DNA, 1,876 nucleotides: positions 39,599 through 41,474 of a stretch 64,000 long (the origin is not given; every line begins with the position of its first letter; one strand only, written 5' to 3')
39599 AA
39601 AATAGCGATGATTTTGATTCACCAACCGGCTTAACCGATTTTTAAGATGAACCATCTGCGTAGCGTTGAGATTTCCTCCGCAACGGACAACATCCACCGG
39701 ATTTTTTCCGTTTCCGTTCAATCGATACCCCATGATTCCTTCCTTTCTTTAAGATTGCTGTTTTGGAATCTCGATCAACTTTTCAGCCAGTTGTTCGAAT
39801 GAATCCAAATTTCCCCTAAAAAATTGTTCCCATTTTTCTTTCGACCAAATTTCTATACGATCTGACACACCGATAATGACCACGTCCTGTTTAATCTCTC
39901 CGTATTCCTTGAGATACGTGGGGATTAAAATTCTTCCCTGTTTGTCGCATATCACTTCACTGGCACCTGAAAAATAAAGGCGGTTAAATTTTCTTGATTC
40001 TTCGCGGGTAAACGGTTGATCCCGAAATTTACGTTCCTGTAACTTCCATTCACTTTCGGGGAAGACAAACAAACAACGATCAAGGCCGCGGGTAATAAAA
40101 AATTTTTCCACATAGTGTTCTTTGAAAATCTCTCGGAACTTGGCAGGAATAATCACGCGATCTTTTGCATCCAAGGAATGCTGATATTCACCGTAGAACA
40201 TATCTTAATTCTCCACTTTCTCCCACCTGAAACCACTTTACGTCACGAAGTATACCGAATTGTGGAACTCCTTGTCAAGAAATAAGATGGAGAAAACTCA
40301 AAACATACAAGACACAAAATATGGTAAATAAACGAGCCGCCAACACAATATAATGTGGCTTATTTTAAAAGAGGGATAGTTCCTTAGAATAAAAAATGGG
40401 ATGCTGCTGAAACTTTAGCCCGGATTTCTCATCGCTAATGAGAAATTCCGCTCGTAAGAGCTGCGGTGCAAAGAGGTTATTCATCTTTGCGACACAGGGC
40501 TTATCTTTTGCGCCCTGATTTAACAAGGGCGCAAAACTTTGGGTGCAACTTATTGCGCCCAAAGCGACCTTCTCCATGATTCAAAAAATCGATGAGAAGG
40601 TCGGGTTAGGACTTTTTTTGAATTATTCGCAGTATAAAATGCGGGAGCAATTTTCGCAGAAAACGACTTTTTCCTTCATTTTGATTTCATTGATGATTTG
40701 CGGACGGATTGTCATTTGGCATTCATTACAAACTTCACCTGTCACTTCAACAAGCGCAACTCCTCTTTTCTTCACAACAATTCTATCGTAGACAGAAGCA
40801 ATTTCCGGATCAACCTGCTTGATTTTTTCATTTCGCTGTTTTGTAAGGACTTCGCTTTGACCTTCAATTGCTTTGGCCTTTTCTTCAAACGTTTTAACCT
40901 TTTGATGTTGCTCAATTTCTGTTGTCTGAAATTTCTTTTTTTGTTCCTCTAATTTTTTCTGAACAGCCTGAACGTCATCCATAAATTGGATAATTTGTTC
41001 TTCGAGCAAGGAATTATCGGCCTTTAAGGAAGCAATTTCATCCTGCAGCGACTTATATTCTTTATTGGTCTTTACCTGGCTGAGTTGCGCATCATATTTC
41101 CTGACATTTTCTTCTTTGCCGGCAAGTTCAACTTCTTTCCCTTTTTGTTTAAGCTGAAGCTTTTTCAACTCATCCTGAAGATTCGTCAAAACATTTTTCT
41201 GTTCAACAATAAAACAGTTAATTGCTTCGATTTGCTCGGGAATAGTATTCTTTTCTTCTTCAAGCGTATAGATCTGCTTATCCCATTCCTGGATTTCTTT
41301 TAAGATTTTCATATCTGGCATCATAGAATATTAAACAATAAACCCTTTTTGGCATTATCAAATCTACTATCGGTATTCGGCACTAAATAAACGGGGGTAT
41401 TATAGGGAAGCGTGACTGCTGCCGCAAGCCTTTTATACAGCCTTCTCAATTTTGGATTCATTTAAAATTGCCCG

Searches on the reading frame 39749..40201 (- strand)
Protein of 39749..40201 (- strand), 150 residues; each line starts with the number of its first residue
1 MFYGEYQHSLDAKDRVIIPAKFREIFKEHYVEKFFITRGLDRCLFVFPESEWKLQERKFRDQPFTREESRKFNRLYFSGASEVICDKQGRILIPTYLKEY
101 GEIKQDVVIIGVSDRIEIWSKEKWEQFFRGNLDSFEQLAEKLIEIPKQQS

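Call 47: search_protein_families(library=ncbifam, proteins=[window:39749-40201:-], max_evalue=0.00001)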
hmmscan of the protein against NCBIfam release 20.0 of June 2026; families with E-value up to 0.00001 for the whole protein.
window:39749-40201:- (150 aa): 6 families
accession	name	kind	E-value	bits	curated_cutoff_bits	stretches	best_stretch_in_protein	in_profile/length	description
TIGR00242.1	TIGR00242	equivalog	2.8e-42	144.1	98.35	1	1-144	1-141/144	division/cell wall cluster transcriptional repressor MraZ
NF001482.0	PRK00326.3-4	equivalog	1.2e-32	112.9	168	1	1-144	1-157/160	division/cell wall cluster transcriptional repressor MraZ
NF001476.0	PRK00326.2-2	equivalog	1.8e-23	83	162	1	1-140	4-160/163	division/cell wall cluster transcriptional repressor MraZ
NF001483.0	PRK00326.3-5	equivalog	2e-21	76.8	239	1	2-141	3-143/155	division/cell wall cluster transcriptional repressor MraZ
NF001477.0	PRK00326.2-4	equivalog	4.2e-17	62.5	162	1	1-126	3-129/155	division/cell wall cluster transcriptional repressor MraZ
NF001475.0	PRK00326.2-1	equivalog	3.8e-09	36.6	257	1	2-129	4-132/149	division/cell wall cluster transcriptional repressor MraZ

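Call 88: find_encoding_contigs(protein=window:39749-40201:-, flank=1500, max_places=10)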
Protein window:39749-40201:- (150 aa): 23 contigs read that carry it; 7 places shown.
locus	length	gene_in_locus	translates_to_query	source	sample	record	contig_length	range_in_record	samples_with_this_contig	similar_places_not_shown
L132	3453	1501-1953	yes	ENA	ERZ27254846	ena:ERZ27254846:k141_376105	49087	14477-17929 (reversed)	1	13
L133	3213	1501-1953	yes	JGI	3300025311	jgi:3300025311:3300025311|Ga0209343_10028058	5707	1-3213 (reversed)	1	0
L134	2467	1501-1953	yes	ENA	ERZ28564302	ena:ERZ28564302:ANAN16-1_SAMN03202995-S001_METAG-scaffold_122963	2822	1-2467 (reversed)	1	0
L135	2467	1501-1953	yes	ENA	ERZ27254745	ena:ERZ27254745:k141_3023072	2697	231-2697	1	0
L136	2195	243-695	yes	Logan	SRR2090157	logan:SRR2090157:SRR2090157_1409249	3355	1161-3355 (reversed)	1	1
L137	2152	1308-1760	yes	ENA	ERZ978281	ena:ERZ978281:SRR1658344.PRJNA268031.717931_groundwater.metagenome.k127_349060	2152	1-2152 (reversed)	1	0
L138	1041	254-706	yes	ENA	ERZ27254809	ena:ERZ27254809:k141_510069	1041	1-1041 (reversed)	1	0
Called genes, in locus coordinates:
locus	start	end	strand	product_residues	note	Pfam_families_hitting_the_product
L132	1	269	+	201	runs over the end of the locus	-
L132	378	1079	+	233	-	PF24481:CT398_CC, PF02591:Zn_ribbon_9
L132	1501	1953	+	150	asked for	PF02381:MraZ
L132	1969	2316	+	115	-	PF01740:STAS, PF13466:STAS_2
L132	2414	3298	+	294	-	PF01795:Methyltransf_5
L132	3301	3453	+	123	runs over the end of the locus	-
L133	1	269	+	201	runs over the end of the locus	-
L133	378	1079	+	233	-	PF24481:CT398_CC, PF02591:Zn_ribbon_9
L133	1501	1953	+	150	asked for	PF02381:MraZ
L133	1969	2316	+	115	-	PF01740:STAS, PF13466:STAS_2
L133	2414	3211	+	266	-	?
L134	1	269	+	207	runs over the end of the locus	?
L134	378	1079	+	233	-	PF24481:CT398_CC, PF02591:Zn_ribbon_9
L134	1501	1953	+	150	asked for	PF02381:MraZ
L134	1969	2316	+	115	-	PF01740:STAS, PF13466:STAS_2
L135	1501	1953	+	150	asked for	PF02381:MraZ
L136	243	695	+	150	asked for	PF02381:MraZ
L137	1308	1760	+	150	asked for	PF02381:MraZ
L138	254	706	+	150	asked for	PF02381:MraZ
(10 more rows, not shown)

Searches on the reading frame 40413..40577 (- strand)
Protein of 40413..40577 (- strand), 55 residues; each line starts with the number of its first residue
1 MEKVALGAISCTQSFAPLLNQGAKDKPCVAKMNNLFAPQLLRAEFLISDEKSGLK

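Call 51: find_homologous_proteins(query=window:40413-40577:-, max_evalue=0.01)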
Query seq(55 aa) (55 aa): 9 proteins with E <= 0.01 among 9 candidates.
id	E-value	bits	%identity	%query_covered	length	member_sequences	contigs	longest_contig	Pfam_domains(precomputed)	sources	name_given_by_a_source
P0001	1.7e-27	111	100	100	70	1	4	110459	-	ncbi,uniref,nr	ncbi:MAG: hypothetical protein A3G33_11495 [Omnitrophica bacterium RIFCSPLOWO2_12_FULL_44_17]|uniref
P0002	4.8e-20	87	90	89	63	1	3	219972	-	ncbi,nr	ncbi:MAG: hypothetical protein A3E74_07960 [Omnitrophica bacterium RIFCSPHIGHO2_12_FULL_44_12]|nr:MA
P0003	7.1e-18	81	86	89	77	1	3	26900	-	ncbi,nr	ncbi:MAG: hypothetical protein A3E74_03505 [Omnitrophica bacterium RIFCSPHIGHO2_12_FULL_44_12]|nr:MA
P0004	2.5e-17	79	84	89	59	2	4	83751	-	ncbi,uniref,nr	ncbi:MAG: hypothetical protein A3G33_01210 [Omnitrophica bacterium RIFCSPLOWO2_12_FULL_44_17]|uniref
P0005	3.5e-17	79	84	89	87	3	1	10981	-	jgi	-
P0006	3.3e-10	57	73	75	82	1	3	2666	-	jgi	-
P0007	3.7e-10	57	77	71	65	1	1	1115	-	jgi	-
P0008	2.1e-9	54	41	85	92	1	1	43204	-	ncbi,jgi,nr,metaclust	ncbi:MAG: hypothetical protein A3B72_05085 [Omnitrophica bacterium RIFCSPHIGHO2_02_FULL_45_28]|nr:MA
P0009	1.1e-5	43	54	87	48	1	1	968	-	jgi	-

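Call 53: find_encoding_contigs(protein=P0004, flank=10000, max_places=4)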
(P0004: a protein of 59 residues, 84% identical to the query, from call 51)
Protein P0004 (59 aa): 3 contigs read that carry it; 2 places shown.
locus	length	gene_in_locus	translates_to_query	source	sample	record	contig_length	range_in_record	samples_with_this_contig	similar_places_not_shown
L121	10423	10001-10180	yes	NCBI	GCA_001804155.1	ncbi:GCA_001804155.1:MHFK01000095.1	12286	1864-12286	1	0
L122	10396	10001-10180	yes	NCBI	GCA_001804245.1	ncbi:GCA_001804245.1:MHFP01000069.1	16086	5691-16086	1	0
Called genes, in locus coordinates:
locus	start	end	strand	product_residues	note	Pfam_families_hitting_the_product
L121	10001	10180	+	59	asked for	-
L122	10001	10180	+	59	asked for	-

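Call 54: find_encoding_contigs(protein=P0002, flank=10000, max_places=4)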
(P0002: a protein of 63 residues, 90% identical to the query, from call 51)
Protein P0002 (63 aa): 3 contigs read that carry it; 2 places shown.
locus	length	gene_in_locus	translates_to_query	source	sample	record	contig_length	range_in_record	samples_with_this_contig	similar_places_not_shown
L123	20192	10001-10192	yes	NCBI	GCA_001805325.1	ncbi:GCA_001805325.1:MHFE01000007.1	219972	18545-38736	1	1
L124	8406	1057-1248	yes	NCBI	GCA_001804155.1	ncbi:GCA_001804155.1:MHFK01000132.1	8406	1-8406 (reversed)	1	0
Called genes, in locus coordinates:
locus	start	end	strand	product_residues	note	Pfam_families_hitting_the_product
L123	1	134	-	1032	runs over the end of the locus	PF00873:ACR_tran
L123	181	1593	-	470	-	PF02321:OEP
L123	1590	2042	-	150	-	PF22381:Staph_reg_Sar_Rot (weak), PF12802:MarR_2, PF01047:MarR, PF13412:HTH_24 (faint)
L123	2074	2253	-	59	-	-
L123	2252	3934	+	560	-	-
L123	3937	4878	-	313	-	PF00535:Glycos_transf_2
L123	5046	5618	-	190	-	PF09195:Endonuc-BglII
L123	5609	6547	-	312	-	PF01555:N6_N4_Mtase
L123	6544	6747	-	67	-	PF01381:HTH_3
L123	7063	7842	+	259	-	PF02146:SIR2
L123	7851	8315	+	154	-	-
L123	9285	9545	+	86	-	PF02604:PhdYeFM_antitox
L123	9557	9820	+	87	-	PF05016:ParE_toxin, PF15781:ParE-like_toxin (weak)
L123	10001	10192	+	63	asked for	-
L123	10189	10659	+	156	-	-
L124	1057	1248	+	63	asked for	-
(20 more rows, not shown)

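Call 55: find_encoding_contigs(protein=P0003, flank=10000, max_places=3)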
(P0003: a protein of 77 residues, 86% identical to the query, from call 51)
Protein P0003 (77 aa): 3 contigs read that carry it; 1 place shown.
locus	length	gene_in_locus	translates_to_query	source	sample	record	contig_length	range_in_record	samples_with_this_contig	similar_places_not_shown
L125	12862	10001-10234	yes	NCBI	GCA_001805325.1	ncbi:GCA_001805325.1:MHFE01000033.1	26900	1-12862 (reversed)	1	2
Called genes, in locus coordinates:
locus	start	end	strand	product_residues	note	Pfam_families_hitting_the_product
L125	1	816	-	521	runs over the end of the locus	-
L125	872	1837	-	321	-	PF00535:Glycos_transf_2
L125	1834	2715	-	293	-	PF03102:NeuB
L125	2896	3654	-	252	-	PF02348:CTP_transf_3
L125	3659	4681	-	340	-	PF13186:SPASM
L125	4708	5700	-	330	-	PF00535:Glycos_transf_2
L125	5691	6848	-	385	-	PF00534:Glycos_transf_1 (weak), PF13692:Glyco_trans_1_4 (weak), PF13524:Glyco_trans_1_2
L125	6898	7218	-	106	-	PF07883:Cupin_2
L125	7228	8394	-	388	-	PF05684:DUF819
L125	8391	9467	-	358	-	PF02746:MR_MLE_N (faint), PF13378:MR_MLE_C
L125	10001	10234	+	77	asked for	-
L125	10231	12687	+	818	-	PF03030:H_PPase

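Call 56: find_encoding_contigs(protein=P0008, flank=10000, max_places=3)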
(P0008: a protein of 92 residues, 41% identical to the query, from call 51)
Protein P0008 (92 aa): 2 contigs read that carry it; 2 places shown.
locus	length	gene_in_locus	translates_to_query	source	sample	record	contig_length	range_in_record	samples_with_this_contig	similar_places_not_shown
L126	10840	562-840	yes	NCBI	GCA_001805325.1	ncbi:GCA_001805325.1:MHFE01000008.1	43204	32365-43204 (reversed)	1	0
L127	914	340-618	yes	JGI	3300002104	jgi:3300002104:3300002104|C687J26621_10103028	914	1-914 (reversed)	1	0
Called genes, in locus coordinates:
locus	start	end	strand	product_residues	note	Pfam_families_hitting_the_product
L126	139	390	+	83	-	PF01253:SUI1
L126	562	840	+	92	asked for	-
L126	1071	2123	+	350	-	PF16258:DUF4912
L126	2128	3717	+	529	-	PF03065:Glyco_hydro_57, PF09210:BE_C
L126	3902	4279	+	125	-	-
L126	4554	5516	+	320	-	PF01073:3Beta_HSD, PF01370:Epimerase, PF02719:Polysacc_synt_2 (faint), PF13460:NAD_binding_10, PF16363:GDP_Man_Dehyd, PF07993:NAD_binding_4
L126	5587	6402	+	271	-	PF00456:Transketolase_N, PF00676:E1_dh, PF02775:TPP_enzyme_C (weak), PF13292:DXP_synthase_N (weak)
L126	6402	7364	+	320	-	PF02779:Transket_pyr, PF02780:Transketolase_C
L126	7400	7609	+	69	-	-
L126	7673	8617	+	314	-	PF01073:3Beta_HSD, PF01370:Epimerase, PF02719:Polysacc_synt_2 (faint), PF04321:RmlD_sub_bind, PF05368:NmrA, PF16363:GDP_Man_Dehyd, PF13460:NAD_binding_10 (weak)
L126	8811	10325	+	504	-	PF02310:B12-binding, PF04055:Radical_SAM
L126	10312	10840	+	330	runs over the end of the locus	PF00288:GHMP_kinases_N, PF08544:GHMP_kinases_C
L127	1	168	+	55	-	?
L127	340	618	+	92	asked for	-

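Call 57: find_encoding_contigs(protein=P0005, flank=10000, max_places=3)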
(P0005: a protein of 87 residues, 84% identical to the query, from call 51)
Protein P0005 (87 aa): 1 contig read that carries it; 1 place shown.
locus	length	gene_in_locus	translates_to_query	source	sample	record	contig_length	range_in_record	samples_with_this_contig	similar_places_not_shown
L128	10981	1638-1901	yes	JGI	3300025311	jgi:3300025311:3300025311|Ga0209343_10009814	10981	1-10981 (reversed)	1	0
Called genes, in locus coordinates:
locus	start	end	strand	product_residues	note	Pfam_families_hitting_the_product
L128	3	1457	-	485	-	?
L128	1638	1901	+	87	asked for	-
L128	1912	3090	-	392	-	PF01590:GAF (faint), PF13185:GAF_2 (weak), PF08448:PAS_4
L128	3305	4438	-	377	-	-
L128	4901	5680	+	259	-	PF01209:Ubie_methyltran, PF13489:Methyltransf_23, PF08241:Methyltransf_11, PF08242:Methyltransf_12, PF13649:Methyltransf_25, PF13847:Methyltransf_31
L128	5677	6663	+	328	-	PF01522:Polysacc_deac_1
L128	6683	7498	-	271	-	PF02110:HK, PF01256:Carb_kinase, PF08543:Phos_pyr_kin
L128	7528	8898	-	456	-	PF13347:MFS_2, PF05977:MFS_3, PF07690:MFS_1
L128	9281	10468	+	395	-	PF00890:FAD_binding_2, PF01134:GIDA (faint), PF01266:DAO (faint), PF03486:HI0933_like, PF07992:Pyr_redox_2 (weak), PF12831:FAD_oxidored, PF13738:Pyr_redox_3 (faint), PF22780:HI0933_like_1st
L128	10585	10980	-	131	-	?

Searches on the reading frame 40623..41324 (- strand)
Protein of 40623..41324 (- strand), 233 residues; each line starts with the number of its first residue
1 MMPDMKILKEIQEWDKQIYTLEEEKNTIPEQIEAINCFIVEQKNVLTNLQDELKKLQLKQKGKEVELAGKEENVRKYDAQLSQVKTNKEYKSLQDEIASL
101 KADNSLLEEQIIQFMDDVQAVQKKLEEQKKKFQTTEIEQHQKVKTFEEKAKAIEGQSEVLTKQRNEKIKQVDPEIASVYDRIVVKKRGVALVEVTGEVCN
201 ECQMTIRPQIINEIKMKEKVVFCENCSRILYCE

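Call 47: search_protein_families(library=ncbifam, proteins=[window:40623-41324:-], max_evalue=0.00001)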
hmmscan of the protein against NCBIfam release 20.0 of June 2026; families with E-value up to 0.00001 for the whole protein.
window:40623-41324:- (233 aa): 3 families
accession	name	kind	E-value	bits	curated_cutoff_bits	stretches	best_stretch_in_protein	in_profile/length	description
NF047363.1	Zn_ribbon_CdsZ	equivalog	3.5e-26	92.2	275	1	3-231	3-231/251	zinc ribbon domain regulatory protein CdsZ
TIGR04523.1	Mplasa_alph_rch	subfamily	1.6e-06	26.4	270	0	7-176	129-298/745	helix-rich protein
TIGR02168.1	SMC_prok_B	equivalog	8.1e-06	23.9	567.35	1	10-170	247-404/1181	chromosome segregation protein SMC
